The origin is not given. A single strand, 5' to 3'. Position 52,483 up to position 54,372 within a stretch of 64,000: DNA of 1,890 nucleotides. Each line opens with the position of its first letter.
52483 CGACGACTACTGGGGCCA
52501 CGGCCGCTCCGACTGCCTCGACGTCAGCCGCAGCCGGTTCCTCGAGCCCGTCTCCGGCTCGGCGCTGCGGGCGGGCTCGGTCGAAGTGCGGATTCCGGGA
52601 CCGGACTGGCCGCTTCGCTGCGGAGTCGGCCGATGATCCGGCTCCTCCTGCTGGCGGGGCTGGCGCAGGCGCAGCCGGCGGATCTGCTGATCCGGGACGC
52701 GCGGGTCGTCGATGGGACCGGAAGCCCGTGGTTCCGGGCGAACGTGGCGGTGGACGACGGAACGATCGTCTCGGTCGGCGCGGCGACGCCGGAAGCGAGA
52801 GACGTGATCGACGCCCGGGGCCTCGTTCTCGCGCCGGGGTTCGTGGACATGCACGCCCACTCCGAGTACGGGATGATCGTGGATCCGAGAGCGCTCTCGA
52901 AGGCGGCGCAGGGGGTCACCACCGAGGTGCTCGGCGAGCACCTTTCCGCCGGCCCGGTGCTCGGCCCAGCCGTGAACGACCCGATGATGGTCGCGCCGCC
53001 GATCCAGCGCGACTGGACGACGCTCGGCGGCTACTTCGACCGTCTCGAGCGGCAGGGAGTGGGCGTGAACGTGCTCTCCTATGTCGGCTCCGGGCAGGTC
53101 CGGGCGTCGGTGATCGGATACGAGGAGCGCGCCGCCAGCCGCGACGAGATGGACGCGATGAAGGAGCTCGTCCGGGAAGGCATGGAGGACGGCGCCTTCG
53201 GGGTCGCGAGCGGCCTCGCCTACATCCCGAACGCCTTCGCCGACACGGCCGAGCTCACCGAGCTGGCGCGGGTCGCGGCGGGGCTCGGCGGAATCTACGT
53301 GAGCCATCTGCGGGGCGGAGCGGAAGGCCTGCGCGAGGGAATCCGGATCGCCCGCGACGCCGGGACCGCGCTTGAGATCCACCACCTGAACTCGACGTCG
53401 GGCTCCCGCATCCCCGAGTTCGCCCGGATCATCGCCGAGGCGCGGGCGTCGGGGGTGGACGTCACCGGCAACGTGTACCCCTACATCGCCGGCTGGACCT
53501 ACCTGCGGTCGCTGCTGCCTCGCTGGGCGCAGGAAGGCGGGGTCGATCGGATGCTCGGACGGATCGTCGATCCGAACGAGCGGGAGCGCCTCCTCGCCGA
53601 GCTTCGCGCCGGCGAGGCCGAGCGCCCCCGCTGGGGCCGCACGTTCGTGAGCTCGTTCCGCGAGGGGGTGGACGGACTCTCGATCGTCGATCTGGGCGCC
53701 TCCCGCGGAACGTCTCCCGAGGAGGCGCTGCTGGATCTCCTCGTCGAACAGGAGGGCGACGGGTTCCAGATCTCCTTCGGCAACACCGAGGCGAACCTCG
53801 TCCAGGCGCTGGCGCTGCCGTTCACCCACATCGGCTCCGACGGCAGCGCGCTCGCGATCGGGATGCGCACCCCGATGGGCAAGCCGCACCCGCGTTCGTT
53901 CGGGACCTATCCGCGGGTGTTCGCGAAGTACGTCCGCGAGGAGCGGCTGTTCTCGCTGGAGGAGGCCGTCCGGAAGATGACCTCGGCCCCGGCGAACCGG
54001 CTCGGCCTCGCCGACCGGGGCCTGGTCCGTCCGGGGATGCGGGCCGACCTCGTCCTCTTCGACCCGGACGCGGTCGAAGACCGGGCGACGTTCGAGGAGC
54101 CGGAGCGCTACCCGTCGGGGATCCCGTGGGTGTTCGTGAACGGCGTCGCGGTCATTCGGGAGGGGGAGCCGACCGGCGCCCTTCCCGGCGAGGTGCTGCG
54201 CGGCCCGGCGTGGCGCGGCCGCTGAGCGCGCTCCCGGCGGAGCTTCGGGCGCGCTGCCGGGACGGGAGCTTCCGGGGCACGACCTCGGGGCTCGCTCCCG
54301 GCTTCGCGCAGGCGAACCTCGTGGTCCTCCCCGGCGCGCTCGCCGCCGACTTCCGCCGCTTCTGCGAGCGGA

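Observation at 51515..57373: Operon coupling a D-aminoacylase, a DUF1445 D-glutamate-cyclase-like protein and a TolB-propeller/PHP hydrolase behind an HExxH lipoprotein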

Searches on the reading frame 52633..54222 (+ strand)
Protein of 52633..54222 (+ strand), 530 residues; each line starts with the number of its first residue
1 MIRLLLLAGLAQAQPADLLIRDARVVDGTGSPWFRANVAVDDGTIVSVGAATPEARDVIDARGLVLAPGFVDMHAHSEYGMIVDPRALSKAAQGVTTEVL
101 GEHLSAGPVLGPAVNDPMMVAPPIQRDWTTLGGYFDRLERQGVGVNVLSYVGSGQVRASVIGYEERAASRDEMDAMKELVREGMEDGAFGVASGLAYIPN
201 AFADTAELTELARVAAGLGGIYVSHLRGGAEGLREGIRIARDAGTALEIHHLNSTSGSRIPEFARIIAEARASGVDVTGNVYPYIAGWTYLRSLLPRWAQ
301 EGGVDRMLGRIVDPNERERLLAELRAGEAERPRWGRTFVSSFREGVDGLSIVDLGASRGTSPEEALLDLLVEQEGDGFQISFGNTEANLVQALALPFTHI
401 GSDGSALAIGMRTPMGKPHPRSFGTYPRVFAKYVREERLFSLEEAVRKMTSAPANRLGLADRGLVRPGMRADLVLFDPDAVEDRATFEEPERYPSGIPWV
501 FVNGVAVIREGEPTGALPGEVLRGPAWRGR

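Call 7: search_protein_families(library=pfam, proteins=[window:52633-54222:+], max_evalue=0.01)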
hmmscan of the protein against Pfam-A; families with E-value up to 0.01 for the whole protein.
window:52633-54222:+ (530 aa): 2 families
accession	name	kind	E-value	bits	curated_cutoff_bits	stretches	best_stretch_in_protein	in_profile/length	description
PF07969.17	Amidohydro_3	-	1.3e-25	91.2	29.7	2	425-507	389-471/472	Amidohydrolase family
PF01979.26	Amidohydro_1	-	1.6e-11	44.5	25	1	433-484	275-323/345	Amidohydrolase family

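Call 8: search_protein_families(library=ncbifam, proteins=[window:52633-54222:+], max_evalue=0.01)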
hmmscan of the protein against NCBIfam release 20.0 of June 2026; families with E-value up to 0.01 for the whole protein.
window:52633-54222:+ (530 aa): 66 families (the best 25 are shown)
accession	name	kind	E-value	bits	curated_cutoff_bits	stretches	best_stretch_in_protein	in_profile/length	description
NF006560.0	PRK09061.1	subfamily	1.4e-75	254.6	340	2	5-331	15-341/517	amidohydrolase family protein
TIGR03178.1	allantoinase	equivalog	1.9e-15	56.7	357.85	2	17-76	1-59/441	allantoinase AllB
NF004839.0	PRK06189.1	equivalog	2e-15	56.3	631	2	17-77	4-63/451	allantoinase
NF006689.0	PRK09237.1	equivalog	3.2e-15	55.6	371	1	16-99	3-90/383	amidohydrolase/deacetylase family metallohydrolase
TIGR02318.1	phosphono_phnM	equivalog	8.9e-15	54.5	390.55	2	436-479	316-359/376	phosphonate metabolism protein PhnM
TIGR00857.1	pyrC_multi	subfamily_domain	9.1e-15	54.5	279.05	2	35-77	5-48/412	dihydroorotase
NF011984.0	PRK15446.1-5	equivalog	6.1e-14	51.6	260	2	435-477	318-360/379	alpha-D-ribose 1-methylphosphonate 5-triphosphate diphosphatase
NF011987.0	PRK15446.2-3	subfamily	6.5e-14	51.5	253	2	434-481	321-368/395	alpha-D-ribose 1-methylphosphonate 5-triphosphate diphosphatase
NF011990.0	PRK15446.2-6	subfamily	3.2e-13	49.2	233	2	434-510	320-385/390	alpha-D-ribose 1-methylphosphonate 5-triphosphate diphosphatase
TIGR01178.1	ade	equivalog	5.2e-13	48.3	472.5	1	17-100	1-83/552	adenine deaminase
NF005791.0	PRK07627.1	equivalog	5.3e-13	48.7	442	2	18-84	3-76/425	dihydroorotase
NF006841.0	PRK09357.2-2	equivalog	7.1e-13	48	640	2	21-83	5-65/421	dihydroorotase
NF006839.0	PRK09357.1-4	equivalog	1.1e-12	47.3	576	1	18-97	2-87/422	dihydroorotase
NF005960.0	PRK08044.1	equivalog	2.4e-12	46.3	688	1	18-76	5-61/453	allantoinase AllB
TIGR02033.1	D-hydantoinase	equivalog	3.5e-12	46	393.25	1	18-78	1-61/454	dihydropyrimidinase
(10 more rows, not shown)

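Call 9: search_solved_structures(query=window:52633-54222:+, max_evalue=1e-10, show_alignments=2)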
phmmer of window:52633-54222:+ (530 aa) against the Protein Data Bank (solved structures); distinct sequences matched with E-value up to 1e-10: 8.
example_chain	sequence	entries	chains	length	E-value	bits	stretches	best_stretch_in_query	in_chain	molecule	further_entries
3gip_A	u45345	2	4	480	6.3e-65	223.3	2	12-291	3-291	N-acyl-D-glutamate deacylase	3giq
1m7j_A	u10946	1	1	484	5.2e-61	210.3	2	12-292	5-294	D-aminoacylase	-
1rjp_A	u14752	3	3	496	5.7e-61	210.2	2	12-292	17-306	D-aminoacylase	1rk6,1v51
1rjq_A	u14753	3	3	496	4.3e-60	207.3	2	12-292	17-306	D-aminoacylase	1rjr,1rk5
1v4y_A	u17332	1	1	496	1.7e-59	205.4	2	12-292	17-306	D-aminoacylase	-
9g5m_A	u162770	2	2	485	3.7e-59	204.2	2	16-288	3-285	Amidohydrolase family protein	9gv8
9kb1_A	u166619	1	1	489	6.9e-49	170.3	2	13-286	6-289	PpOngB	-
9kb3_A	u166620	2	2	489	4.2e-48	167.8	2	13-286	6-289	Carbohydrate de-N-acetylated protein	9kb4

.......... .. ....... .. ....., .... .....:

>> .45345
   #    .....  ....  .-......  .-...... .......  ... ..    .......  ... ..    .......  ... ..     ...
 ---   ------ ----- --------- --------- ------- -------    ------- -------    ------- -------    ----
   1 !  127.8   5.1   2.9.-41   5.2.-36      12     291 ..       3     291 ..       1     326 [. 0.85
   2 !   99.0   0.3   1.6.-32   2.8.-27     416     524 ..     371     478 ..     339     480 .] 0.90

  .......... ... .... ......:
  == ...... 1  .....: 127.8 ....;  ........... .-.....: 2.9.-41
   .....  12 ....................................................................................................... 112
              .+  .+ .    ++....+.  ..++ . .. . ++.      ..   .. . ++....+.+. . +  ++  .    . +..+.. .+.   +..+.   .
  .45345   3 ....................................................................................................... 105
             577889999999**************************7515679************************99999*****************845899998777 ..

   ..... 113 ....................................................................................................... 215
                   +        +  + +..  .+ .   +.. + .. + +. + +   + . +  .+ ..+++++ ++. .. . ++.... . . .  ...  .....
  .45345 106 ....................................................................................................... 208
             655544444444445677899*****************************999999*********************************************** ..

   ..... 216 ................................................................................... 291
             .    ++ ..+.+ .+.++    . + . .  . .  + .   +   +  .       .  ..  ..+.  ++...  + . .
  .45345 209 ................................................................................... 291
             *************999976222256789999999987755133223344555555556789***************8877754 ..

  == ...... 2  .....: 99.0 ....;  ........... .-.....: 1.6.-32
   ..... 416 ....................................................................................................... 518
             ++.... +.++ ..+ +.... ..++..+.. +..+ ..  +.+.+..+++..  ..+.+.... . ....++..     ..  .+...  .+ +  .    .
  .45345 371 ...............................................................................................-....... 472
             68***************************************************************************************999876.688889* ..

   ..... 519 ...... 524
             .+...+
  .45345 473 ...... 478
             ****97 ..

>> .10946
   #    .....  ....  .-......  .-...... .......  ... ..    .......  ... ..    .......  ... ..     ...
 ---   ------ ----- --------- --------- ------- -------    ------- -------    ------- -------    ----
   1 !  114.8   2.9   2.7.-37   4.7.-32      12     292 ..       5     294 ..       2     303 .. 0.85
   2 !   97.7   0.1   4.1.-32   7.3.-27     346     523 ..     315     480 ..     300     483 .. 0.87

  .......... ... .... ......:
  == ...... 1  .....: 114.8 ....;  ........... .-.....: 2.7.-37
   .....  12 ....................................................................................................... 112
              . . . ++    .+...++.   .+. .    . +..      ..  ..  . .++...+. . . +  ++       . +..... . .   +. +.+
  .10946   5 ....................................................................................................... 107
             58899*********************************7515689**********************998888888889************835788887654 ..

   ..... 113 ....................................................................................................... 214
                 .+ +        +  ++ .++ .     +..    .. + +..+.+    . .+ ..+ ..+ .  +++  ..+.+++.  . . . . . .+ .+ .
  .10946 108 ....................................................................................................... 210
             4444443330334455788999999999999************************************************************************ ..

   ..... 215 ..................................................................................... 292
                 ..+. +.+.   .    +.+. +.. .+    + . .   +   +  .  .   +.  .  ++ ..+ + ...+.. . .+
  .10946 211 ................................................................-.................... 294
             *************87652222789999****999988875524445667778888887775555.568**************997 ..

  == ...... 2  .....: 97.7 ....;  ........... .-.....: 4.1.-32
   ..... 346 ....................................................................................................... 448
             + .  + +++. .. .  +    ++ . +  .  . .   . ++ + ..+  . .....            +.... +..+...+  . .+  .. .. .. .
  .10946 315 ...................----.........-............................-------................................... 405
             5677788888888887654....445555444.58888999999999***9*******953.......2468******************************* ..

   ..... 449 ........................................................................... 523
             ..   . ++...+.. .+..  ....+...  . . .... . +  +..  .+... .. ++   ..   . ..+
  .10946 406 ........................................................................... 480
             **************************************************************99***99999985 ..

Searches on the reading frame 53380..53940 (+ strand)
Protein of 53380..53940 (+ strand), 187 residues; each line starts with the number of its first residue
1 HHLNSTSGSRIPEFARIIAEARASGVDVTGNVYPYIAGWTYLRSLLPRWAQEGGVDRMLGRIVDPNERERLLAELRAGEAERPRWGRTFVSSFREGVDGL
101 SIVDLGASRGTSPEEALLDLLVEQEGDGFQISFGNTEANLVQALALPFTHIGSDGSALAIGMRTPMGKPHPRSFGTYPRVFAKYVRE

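Call 37: search_solved_structures(query=window:53380-53940:+, max_evalue=1, show_alignments=3)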
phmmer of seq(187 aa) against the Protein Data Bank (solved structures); distinct sequences matched with E-value up to 1: 8.
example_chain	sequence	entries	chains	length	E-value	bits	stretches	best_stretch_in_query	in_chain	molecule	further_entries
1m7j_A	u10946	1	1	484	0.00011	25.5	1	97-186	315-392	D-aminoacylase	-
1v4y_A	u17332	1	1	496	0.00011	25.5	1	97-186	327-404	D-aminoacylase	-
1rjp_A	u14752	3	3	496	0.00011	25.5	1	97-186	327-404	D-aminoacylase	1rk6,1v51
1rjq_A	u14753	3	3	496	0.00098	22.4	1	98-186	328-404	D-aminoacylase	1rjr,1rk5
3gip_A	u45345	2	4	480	0.049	16.9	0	167-187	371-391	N-acyl-D-glutamate deacylase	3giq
4yy2_A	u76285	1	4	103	0.13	15.5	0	106-127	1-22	dTor_3x33L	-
9g5m_A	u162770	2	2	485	0.41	13.9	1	137-186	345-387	Amidohydrolase family protein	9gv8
9kb1_A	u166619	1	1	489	0.71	13.1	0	131-187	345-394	PpOngB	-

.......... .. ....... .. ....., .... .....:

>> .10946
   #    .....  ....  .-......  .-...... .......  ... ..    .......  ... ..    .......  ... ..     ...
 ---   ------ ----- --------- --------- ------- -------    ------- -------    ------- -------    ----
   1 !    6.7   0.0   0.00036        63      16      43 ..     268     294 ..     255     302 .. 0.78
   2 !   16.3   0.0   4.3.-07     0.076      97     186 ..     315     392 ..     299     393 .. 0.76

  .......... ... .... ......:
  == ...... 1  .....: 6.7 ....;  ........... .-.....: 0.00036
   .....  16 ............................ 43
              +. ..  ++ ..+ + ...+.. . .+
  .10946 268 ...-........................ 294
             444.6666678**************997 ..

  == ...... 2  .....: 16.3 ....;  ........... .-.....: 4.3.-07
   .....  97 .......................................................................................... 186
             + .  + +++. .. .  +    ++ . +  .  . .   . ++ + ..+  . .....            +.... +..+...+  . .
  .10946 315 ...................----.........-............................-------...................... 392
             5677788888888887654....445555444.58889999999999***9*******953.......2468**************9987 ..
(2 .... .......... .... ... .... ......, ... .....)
